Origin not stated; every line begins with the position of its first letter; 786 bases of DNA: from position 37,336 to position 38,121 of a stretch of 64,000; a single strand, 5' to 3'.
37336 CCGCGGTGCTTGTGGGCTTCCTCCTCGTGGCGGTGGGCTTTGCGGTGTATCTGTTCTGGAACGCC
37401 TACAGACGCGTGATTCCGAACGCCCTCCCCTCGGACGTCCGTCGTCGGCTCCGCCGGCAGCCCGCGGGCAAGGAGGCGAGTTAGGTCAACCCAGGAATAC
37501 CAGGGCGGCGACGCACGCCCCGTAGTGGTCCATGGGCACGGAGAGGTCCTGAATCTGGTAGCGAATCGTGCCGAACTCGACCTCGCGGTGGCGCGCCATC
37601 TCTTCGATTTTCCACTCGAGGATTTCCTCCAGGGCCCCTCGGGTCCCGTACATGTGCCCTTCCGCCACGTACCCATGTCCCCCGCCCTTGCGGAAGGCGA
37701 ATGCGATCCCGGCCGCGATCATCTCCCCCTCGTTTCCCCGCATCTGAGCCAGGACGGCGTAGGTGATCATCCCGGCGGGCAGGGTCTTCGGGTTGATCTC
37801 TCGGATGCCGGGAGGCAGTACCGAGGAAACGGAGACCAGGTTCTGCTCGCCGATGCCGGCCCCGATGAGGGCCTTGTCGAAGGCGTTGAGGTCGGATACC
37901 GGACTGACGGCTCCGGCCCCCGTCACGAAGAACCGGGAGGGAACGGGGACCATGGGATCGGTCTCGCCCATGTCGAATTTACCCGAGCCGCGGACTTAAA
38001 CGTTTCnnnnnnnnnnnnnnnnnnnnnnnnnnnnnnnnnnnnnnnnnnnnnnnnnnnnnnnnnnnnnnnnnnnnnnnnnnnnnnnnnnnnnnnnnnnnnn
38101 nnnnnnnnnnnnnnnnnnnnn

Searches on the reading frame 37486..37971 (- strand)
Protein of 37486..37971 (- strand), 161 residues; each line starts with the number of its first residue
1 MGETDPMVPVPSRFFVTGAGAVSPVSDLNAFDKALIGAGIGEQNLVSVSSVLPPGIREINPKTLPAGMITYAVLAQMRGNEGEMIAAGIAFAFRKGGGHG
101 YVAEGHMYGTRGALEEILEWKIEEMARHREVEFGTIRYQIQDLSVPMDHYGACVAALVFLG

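Call 75: search_protein_families(library=pfam, proteins=[window:37486-37971:-], max_evalue=0.001)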
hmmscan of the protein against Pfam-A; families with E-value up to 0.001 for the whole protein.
window:37486-37971:- (161 aa): 1 family
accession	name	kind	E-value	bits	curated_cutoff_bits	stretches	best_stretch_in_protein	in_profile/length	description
PF01862.21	PvlArgDC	-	5e-35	121.2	22.7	1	10-159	1-160/161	Pyruvoyl-dependent arginine decarboxylase (PvlArgDC)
